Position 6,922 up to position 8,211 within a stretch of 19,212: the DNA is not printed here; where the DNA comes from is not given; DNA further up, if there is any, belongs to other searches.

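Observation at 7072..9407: Four-gene operon linking a Cys/Asp-rich peptide, an orphan phosphohistidine swivel domain, an ORFan and a radical SAM/SPASM enzyme: a candidate undescribed archaeal RiPP pathway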

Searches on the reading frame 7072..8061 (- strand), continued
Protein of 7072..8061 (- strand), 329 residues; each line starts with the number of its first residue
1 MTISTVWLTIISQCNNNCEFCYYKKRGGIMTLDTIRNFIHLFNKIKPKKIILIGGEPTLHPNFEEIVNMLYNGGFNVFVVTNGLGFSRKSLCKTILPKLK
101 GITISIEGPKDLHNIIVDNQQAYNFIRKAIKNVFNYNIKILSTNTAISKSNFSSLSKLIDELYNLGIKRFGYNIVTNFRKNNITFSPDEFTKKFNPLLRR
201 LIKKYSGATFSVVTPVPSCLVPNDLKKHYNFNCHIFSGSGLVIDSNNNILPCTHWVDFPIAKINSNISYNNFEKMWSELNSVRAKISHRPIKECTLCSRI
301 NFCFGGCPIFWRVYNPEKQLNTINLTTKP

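Call 61: search_protein_families(library=ncbifam, proteins=[L025:5001-6008:+, L026:5001-5981:+, L029:5001-5870:+, L061:5001-5984:+, L096:5001-5954:+, L022:787-1749:+, L023:5001-6002:+, L021:344-1312:+], max_evalue=1e-15)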
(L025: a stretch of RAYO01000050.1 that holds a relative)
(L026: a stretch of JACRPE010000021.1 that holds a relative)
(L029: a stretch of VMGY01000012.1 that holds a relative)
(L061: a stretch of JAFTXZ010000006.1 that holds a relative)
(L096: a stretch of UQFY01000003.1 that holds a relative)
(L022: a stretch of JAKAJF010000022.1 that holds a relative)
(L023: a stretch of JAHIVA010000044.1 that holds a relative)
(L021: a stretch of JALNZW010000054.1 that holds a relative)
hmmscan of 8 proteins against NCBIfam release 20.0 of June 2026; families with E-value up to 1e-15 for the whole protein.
L025:5001-6008:+ (336 aa): 8 families
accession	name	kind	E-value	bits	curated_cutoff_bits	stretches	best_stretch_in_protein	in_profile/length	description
TIGR04054.1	rSAM_NirJ1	equivalog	7.8e-19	67.5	650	1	7-174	41-208/387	putative heme d1 biosynthesis radical SAM protein NirJ1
TIGR03977.1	rSAM_pair_HxsC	equivalog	8.1e-19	67.6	267.9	1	8-163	31-190/292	His-Xaa-Ser system radical SAM maturase HxsC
TIGR04545.1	rSAM_ahbD_hemeb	equivalog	2.1e-17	63.6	500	1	7-319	5-317/339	heme b synthase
TIGR04055.1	rSAM_NirJ2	equivalog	3e-17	63.2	500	1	7-331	5-315/326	putative heme d1 biosynthesis radical SAM protein NirJ2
TIGR02668.1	moaA_archaeal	equivalog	4.8e-17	61.9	325.25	1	3-161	11-171/303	GTP 3',8-cyclase MoaA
NF001199.0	PRK00164.2-1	equivalog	1e-16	61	231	1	4-144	14-157/308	GTP 3',8-cyclase MoaA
TIGR04317.1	W_rSAM_matur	equivalog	2.1e-16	60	380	1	3-199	5-208/349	tungsten cofactor oxidoreductase radical SAM maturase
NF050035.1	rSAM_WgK_link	exception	3.3e-16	59.2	650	1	5-176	12-185/367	radical SAM/SPASM peptide maturase WgkB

L026:5001-5981:+ (327 aa): 17 families
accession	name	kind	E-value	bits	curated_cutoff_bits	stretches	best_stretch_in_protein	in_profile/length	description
TIGR02666.1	moaA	equivalog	1.5e-24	86.6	284.05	1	3-211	14-226/336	GTP 3',8-cyclase MoaA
TIGR02668.1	moaA_archaeal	equivalog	4.2e-24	85.1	325.25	1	3-220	14-229/303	GTP 3',8-cyclase MoaA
NF001199.0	PRK00164.2-1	equivalog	9.3e-23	80.8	231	1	3-219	16-231/308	GTP 3',8-cyclase MoaA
TIGR03977.1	rSAM_pair_HxsC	equivalog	1.1e-21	77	267.9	1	4-235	30-262/292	His-Xaa-Ser system radical SAM maturase HxsC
TIGR04055.1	rSAM_NirJ2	equivalog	1.2e-21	77.7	500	1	4-323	5-303/326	putative heme d1 biosynthesis radical SAM protein NirJ2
TIGR04250.1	SCM_rSAM_ScmE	equivalog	3.9e-20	72.1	400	1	3-324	7-328/358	SynChlorMet cassette radical SAM/SPASM protein ScmE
TIGR04546.1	rSAM_ahbC_deAc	equivalog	2.9e-19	69.2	650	1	4-175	44-212/390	12,18-didecarboxysiroheme deacetylase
TIGR04051.1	rSAM_NirJ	equivalog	4.5e-18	65.3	515.45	1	4-209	7-211/354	heme d1 biosynthesis radical SAM protein NirJ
NF038283.1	viperin_w_prok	equivalog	5.7e-18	65.1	180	1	5-156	8-169/281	viperin family antiviral radical SAM protein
TIGR04054.1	rSAM_NirJ1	equivalog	6.7e-18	64.5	650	1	3-176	40-210/387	putative heme d1 biosynthesis radical SAM protein NirJ1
TIGR04545.1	rSAM_ahbD_hemeb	equivalog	6.9e-18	65.2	500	1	2-210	4-207/339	heme b synthase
TIGR04340.1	rSAM_ACGX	hypoth_equivalog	8.8e-18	64.6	400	1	4-324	8-320/341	radical SAM/SPASM domain protein, ACGX system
TIGR04347.1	pseudo_SAM_Halo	equivalog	1.3e-17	64.2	525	1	4-174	43-210/390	TIGR04347 family pseudo-SAM/SPASM protein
TIGR04317.1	W_rSAM_matur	equivalog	1.7e-17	63.5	380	1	2-318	7-319/349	tungsten cofactor oxidoreductase radical SAM maturase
NF047865.1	rSAM_PapB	equivalog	8.3e-17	61.4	340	1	4-323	8-316/330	PapB family radical SAM/SPASM ranthipeptide maturase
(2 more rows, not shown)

L029:5001-5870:+ (290 aa): 0 families

L061:5001-5984:+ (328 aa): 8 families
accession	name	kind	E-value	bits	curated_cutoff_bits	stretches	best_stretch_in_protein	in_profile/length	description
TIGR02668.1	moaA_archaeal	equivalog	3.5e-25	88.6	325.25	1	4-166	12-177/303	GTP 3',8-cyclase MoaA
NF001199.0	PRK00164.2-1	equivalog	3.7e-23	82.1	231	1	4-161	14-174/308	GTP 3',8-cyclase MoaA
TIGR04317.1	W_rSAM_matur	equivalog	8.7e-23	81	380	1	2-165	4-174/349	tungsten cofactor oxidoreductase radical SAM maturase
TIGR02666.1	moaA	equivalog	8.3e-21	74.3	284.05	1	6-163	14-181/336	GTP 3',8-cyclase MoaA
NF050035.1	rSAM_WgK_link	exception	6.4e-19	68.2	650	1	6-159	13-168/367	radical SAM/SPASM peptide maturase WgkB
TIGR04054.1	rSAM_NirJ1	equivalog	1.7e-17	63.1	650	1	8-164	42-199/387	putative heme d1 biosynthesis radical SAM protein NirJ1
NF038332.1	rSAM_rare_HxsC4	exception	9.3e-17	61.2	500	1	2-165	14-184/335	radical SAM protein HxsC4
TIGR03977.1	rSAM_pair_HxsC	equivalog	9.9e-16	57.5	267.9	1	5-163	28-191/292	His-Xaa-Ser system radical SAM maturase HxsC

L096:5001-5954:+ (318 aa): 22 families
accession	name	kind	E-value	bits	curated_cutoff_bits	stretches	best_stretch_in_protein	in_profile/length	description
TIGR04051.1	rSAM_NirJ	equivalog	4.6e-26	91.6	515.45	1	6-174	8-175/354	heme d1 biosynthesis radical SAM protein NirJ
TIGR04545.1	rSAM_ahbD_hemeb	equivalog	5e-24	85.4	500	1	6-173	6-173/339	heme b synthase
TIGR02668.1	moaA_archaeal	equivalog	9.8e-24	83.9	325.25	1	4-161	14-172/303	GTP 3',8-cyclase MoaA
TIGR04054.1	rSAM_NirJ1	equivalog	1.3e-23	83.2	650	1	6-168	42-203/387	putative heme d1 biosynthesis radical SAM protein NirJ1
TIGR04053.2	TIGR04053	equivalog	4.6e-23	82.1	395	1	7-172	15-183/366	TIGR04053 family radical SAM/SPASM domain-containing protein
NF001199.0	PRK00164.2-1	equivalog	8.2e-22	77.7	231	1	5-159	17-172/308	GTP 3',8-cyclase MoaA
TIGR04347.1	pseudo_SAM_Halo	equivalog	2.7e-21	76.3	525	1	6-173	44-210/390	TIGR04347 family pseudo-SAM/SPASM protein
NF047865.1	rSAM_PapB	equivalog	6.8e-21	74.8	340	1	4-318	7-316/330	PapB family radical SAM/SPASM ranthipeptide maturase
TIGR04317.1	W_rSAM_matur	equivalog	3.1e-20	72.6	380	1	6-173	10-182/349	tungsten cofactor oxidoreductase radical SAM maturase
NF045574.1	sacti_mat_StsB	exception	6.1e-20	71.5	625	1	8-159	104-253/466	StsB family radical SAM/SPASM domain sactipeptide maturase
TIGR04055.1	rSAM_NirJ2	equivalog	6.2e-20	72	500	1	3-174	4-173/326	putative heme d1 biosynthesis radical SAM protein NirJ2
TIGR02666.1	moaA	equivalog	8.9e-20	70.9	284.05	1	7-150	17-167/336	GTP 3',8-cyclase MoaA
NF045646.2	rSAM_Se_TrsS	equivalog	1.5e-19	69.8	490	1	5-203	91-294/441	radical SAM (seleno)protein TrsS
TIGR04546.1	rSAM_ahbC_deAc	equivalog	3.1e-19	69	650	1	6-170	45-208/390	12,18-didecarboxysiroheme deacetylase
TIGR03962.1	mycofact_rSAM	equivalog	3.8e-19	69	265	1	6-157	18-168/339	mycofactocin radical SAM maturase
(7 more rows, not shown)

L022:787-1749:+ (321 aa): 4 families
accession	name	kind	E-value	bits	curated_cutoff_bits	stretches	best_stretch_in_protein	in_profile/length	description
TIGR02666.1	moaA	equivalog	6.7e-17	61.4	284.05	1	3-163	15-183/336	GTP 3',8-cyclase MoaA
NF047865.1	rSAM_PapB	equivalog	1e-16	61.1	340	0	2-318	7-317/330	PapB family radical SAM/SPASM ranthipeptide maturase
TIGR02668.1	moaA_archaeal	equivalog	1.2e-16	60.6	325.25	1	2-162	14-175/303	GTP 3',8-cyclase MoaA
TIGR04317.1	W_rSAM_matur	equivalog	9.3e-16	57.9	380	0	4-140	10-144/349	tungsten cofactor oxidoreductase radical SAM maturase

L023:5001-6002:+ (334 aa): 13 families
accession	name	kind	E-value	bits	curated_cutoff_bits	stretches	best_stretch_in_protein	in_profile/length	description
TIGR02668.1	moaA_archaeal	equivalog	2.7e-20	72.6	325.25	1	3-150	15-162/303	GTP 3',8-cyclase MoaA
TIGR02666.1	moaA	equivalog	4.7e-20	71.8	284.05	1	4-149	16-168/336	GTP 3',8-cyclase MoaA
TIGR04317.1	W_rSAM_matur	equivalog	7.1e-20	71.4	380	1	2-135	8-139/349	tungsten cofactor oxidoreductase radical SAM maturase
NF001199.0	PRK00164.2-1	equivalog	1.4e-19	70.4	231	1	2-149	16-163/308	GTP 3',8-cyclase MoaA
TIGR04055.1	rSAM_NirJ2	equivalog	4e-19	69.3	500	1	3-159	5-160/326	putative heme d1 biosynthesis radical SAM protein NirJ2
NF045574.1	sacti_mat_StsB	exception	1.6e-18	66.8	625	1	4-154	102-250/466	StsB family radical SAM/SPASM domain sactipeptide maturase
NF045646.2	rSAM_Se_TrsS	equivalog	3.6e-18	65.3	490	1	2-149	90-239/441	radical SAM (seleno)protein TrsS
NF047865.1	rSAM_PapB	equivalog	7e-18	64.9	340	1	2-318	7-317/330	PapB family radical SAM/SPASM ranthipeptide maturase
TIGR04051.1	rSAM_NirJ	equivalog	9.6e-18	64.3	515.45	0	3-156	7-159/354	heme d1 biosynthesis radical SAM protein NirJ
TIGR04053.2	TIGR04053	equivalog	2.6e-17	63.1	395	0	4-165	14-178/366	TIGR04053 family radical SAM/SPASM domain-containing protein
TIGR04347.1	pseudo_SAM_Halo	equivalog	4.6e-17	62.4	525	0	3-163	43-202/390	TIGR04347 family pseudo-SAM/SPASM protein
TIGR04167.1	rSAM_SeCys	equivalog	1.4e-16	60.6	300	1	1-137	11-148/303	arsenosugar biosynthesis radical SAM (seleno)protein ArsS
NF041298.1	rSAM_mat_DynA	equivalog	9.7e-16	57.7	450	0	7-320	10-324/356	dynobactin maturation radical SAM/SPASM protein DynA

L021:344-1312:+ (323 aa): 10 families
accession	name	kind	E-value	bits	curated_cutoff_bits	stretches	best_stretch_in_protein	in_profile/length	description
NF047865.1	rSAM_PapB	equivalog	2.4e-22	79.6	340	1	3-310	2-319/330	PapB family radical SAM/SPASM ranthipeptide maturase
TIGR03942.1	sulfatase_rSAM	equivalog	5.8e-21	75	349.45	1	10-310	7-327/363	anaerobic sulfatase maturase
TIGR03977.1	rSAM_pair_HxsC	equivalog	1.2e-18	67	267.9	1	8-162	29-191/292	His-Xaa-Ser system radical SAM maturase HxsC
TIGR04317.1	W_rSAM_matur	equivalog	3.9e-18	65.7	380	1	3-255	3-258/349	tungsten cofactor oxidoreductase radical SAM maturase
NF038283.1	viperin_w_prok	equivalog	1.8e-17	63.4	180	1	8-161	6-175/281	viperin family antiviral radical SAM protein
TIGR04250.1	SCM_rSAM_ScmE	equivalog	6.1e-17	61.6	400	0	7-175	6-180/358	SynChlorMet cassette radical SAM/SPASM protein ScmE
TIGR04463.1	rSAM_vs_C_rich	equivalog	1.7e-16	60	525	1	8-308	86-395/438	TIGR04463 family radical SAM/SPASM RiPP maturase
TIGR04103.1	rSAM_nif11_3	equivalog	2.1e-16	59.5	725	1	4-204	6-210/412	nif11-class peptide radical SAM maturase 3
TIGR04055.1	rSAM_NirJ2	equivalog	3.7e-16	59.6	500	1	10-307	6-303/326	putative heme d1 biosynthesis radical SAM protein NirJ2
TIGR04054.1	rSAM_NirJ1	equivalog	7.3e-16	57.8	650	0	8-171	40-207/387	putative heme d1 biosynthesis radical SAM protein NirJ1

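Call 70: search_solved_structures(query=A3, max_evalue=0.00001)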
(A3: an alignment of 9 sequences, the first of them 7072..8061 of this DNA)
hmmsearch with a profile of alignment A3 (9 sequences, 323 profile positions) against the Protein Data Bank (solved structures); distinct sequences matched with E-value up to 0.00001: 20.
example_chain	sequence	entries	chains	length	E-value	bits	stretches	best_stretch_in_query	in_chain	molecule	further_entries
6efn_A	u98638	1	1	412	1.9e-17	66.7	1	9-175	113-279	Sporulation killing factor maturation protein SkfB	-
9dfu_A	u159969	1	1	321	6.6e-13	51.8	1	10-176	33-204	Radical SAM core domain-containing protein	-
9dfn_A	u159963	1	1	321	7.8e-13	51.5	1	11-176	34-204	Radical SAM core domain-containing protein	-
4k37_A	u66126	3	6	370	2.5e-11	46.6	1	13-308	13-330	Anaerobic sulfatase-maturating enzyme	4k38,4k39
4k36_A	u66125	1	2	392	3e-11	46.3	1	13-308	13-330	Anaerobic sulfatase-maturating enzyme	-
7n7h_A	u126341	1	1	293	4.7e-11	45.7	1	10-169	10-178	VIPERIN-LIKE ENZYME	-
5wgg_A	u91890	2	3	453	4.8e-11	45.7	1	5-309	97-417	Radical SAM domain protein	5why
6b4c_A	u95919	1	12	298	5.1e-11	45.6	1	12-205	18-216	Viperin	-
9dgw_A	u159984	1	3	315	6.3e-11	45.3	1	12-204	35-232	Radical SAM core domain-containing protein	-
7n7i_A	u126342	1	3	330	7.2e-11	45.1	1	12-204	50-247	Viperin-like enzyme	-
9dfw_A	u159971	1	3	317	2.8e-10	43.1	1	12-172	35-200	Radical SAM core domain-containing protein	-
7tol_A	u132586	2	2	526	1.1e-09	41.2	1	9-258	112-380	glycerol dibiphytanyl glycerol tetraether - macrocyclic archaeol synthase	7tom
5v1q_A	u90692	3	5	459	3.8e-09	39.4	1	14-310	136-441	Radical SAM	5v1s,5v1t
6c8v_A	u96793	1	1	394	5.9e-09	38.8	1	11-175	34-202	Coenzyme PQQ synthesis protein E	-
5vsl_A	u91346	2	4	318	1.2e-08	37.8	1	10-166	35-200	Radical S-adenosyl methionine domain-containing protein 2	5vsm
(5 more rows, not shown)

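Call 78: search_protein_families(library=pfam, proteins=[L026:4394-4936:+, L026:6265-6765:+, L029:3681-4637:+, L029:6201-6782:+, L029:2334-3011:+, L061:3182-4357:+, L061:4971-6719:+, L061:6796-7635:+, L096:6100-8463:+, L090:2814-3293:+], max_evalue=0.001)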
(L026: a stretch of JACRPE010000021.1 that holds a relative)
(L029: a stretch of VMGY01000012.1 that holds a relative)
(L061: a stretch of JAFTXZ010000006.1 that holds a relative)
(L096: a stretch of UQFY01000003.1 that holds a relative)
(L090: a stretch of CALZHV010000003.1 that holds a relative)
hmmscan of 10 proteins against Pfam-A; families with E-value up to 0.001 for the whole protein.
L026:4394-4936:+ (180 aa): 1 family
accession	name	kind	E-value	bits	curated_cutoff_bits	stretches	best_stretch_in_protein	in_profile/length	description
PF13186.11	SPASM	-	1.7e-05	25.5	21.5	1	84-154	1-67/67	Iron-sulfur cluster-binding domain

L026:6265-6765:+ (166 aa): 2 families
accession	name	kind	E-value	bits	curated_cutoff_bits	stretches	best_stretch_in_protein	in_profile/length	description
PF00881.29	Nitroreductase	-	5.4e-24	85.7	23.5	2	5-64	1-60/167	Nitroreductase family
PF14512.11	TM1586_NiRdase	-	1.1e-10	41.9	27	0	24-55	160-191/215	Putative TM nitroreductase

L029:3681-4637:+ (318 aa): 6 families
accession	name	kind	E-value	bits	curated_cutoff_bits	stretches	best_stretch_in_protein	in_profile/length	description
PF13847.12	Methyltransf_31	-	7.1e-12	45.7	27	1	150-293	10-145/145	Methyltransferase domain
PF13649.12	Methyltransf_25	-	2.9e-06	28.3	27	1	150-247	4-97/97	Methyltransferase domain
PF12147.14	Methyltransf_20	-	6.8e-06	25.9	21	1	105-213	95-202/309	Putative methyltransferase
PF08242.18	Methyltransf_12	-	0.00013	23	30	1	150-249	3-98/98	Methyltransferase domain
PF13489.12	Methyltransf_23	-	0.00032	20.9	27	1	172-295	46-160/164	Methyltransferase domain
PF08241.18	Methyltransf_11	-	0.00099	20.1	21.2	0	151-250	4-94/95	Methyltransferase domain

L029:6201-6782:+ (193 aa): 0 families

L029:2334-3011:+ (225 aa): 0 families

L061:3182-4357:+ (391 aa): 0 families

L061:4971-6719:+ (582 aa): 2 families
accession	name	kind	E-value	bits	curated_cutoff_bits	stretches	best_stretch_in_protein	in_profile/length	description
PF04055.27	Radical_SAM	-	6.3e-21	75.7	29.5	1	17-170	2-164/166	Radical SAM superfamily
PF13353.11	Fer4_12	-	1.6e-07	32.2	22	1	13-83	7-78/137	4Fe-4S single cluster domain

L061:6796-7635:+ (279 aa): 4 families
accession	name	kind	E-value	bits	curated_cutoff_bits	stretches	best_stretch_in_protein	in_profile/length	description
PF13344.12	Hydrolase_6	-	5.7e-26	91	27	1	24-124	1-101/101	Haloacid dehalogenase-like hydrolase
PF13242.12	Hydrolase_like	-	5.5e-19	68.3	22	1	199-272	1-74/75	HAD-hyrolase-like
PF00702.32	Hydrolase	-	1.5e-13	52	26.4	1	22-240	2-191/191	haloacid dehalogenase-like hydrolase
PF13419.12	HAD_2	-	3e-09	37.7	23.8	1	193-246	126-178/178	Haloacid dehalogenase-like hydrolase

L096:6100-8463:+ (787 aa): 9 families
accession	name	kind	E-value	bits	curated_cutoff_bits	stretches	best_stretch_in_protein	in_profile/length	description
PF00580.27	UvrD-helicase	-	4.5e-67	227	23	1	12-284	2-269/271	UvrD/REP helicase N-terminal domain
PF13361.12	UvrD_C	-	3.4e-54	185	25.6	1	290-615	2-346/350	UvrD-like helicase C-terminal domain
PF13245.12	AAA_19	-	5e-21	75.7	25.1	1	18-271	4-134/134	AAA domain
PF01443.25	Viral_helicase1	-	4.2e-09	37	21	1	184-311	15-139/228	Viral superfamily 1 RNA helicase core domain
PF13538.12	UvrD_C_2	-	5.4e-08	33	27.4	1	560-614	5-51/52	UvrD-like helicase C-terminal domain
PF13604.12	AAA_30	-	2.2e-05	24.7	27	0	11-77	2-68/191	AAA domain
PF13086.12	AAA_11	-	0.00016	22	27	1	11-90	2-86/257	AAA domain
PF02559.22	CarD_TRCF_RID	-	0.0006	20.3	23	0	729-770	1-50/57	CarD-like/TRCF RID domain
PF23043.1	SH3-B_UBE2O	-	0.00094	19.9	22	0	669-693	25-49/70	UBE2O, SH3-B domain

L090:2814-3293:+ (159 aa): 1 family
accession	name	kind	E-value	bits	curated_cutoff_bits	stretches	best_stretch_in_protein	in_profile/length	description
PF01797.21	Y1_Tnp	-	1e-39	135.8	23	1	16-134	2-121/121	Transposase IS200 like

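Call 82: find_encoding_contigs(protein=P0009, flank=5000, max_places=1)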
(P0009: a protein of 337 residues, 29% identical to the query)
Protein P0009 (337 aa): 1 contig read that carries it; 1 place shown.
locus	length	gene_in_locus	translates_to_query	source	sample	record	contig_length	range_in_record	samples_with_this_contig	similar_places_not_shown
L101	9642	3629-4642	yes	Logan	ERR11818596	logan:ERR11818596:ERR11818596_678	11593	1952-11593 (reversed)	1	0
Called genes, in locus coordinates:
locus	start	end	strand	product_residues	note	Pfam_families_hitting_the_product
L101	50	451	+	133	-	-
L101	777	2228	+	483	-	PF12224:Amidoligase_2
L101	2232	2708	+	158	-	PF06094:GGACT, PF13772:AIG2_2 (weak)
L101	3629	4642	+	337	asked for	PF04055:Radical_SAM, PF13353:Fer4_12 (weak)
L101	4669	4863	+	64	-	-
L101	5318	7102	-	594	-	PF05257:CHAP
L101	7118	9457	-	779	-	PF01935:DUF87, PF12846:AAA_10 (faint), PF19044:P-loop_TraG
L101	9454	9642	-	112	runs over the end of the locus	PF12666:PrgI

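Call 83: find_encoding_contigs(protein=P0012, flank=5000, max_places=1)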
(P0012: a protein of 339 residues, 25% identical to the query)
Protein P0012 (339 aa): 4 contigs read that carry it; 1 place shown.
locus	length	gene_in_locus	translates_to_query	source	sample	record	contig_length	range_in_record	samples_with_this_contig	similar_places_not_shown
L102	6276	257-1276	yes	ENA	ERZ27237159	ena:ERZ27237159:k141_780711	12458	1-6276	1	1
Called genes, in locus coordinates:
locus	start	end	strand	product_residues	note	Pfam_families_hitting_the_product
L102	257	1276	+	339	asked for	PF04055:Radical_SAM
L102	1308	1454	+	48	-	-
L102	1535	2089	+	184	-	-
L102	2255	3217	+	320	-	PF12147:Methyltransf_20, PF08242:Methyltransf_12 (weak), PF13649:Methyltransf_25 (weak), PF13847:Methyltransf_31 (weak)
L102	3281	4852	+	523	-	PF16927:HisKA_7TM, PF02518:HATPase_c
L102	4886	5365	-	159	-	PF00011:HSP20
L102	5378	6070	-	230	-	PF13367:PrsW-protease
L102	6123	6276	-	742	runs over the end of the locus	PF00133:tRNA-synt_1, PF09334:tRNA-synt_1g, PF00133:tRNA-synt_1, PF08264:Anticodon_1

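Call 87: predict_structure(alignment_id=A4)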
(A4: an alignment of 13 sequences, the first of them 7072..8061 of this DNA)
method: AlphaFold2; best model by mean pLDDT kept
length: 329 residues; sequences in the alignment: 13
mean_pLDDT: 85.7   pTM: 0.87
mean pLDDT of the five models: 85.7, 85.3, 84.2, 84.1, 83.5
residues with pLDDT >= 90: 195; 70-90: 80; 50-70: 47; < 50: 7
segments of 3 or more residues with pLDDT < 50: 324-329
pLDDT, mean of each block of 10 residues (from residue 1): 91 83 77 96 95 93 97 96 96 95 95 93 97 88 93 96 96 78 81 96 96 85 92 78 93 81 93 90 69 63 55 56 43
secondary structure, 60 per line:
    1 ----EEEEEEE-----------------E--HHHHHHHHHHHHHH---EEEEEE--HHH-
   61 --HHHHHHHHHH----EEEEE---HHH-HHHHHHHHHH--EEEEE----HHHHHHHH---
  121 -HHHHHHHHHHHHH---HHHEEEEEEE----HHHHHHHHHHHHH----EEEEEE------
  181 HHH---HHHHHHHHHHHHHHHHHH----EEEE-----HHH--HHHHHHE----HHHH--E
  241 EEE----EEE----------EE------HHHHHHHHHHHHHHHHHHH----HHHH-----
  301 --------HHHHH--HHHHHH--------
elements in order: E5-11 H32-45 E49-54 H63-72 E77-81 H89-98 E101-105 H110-117 H122-134 E141-147 H152-164 E169-174 H187-204 E209-212 H223-228 H234-237 E240-243 E248-250 H269-287 H292-295 H309-313 H316-321
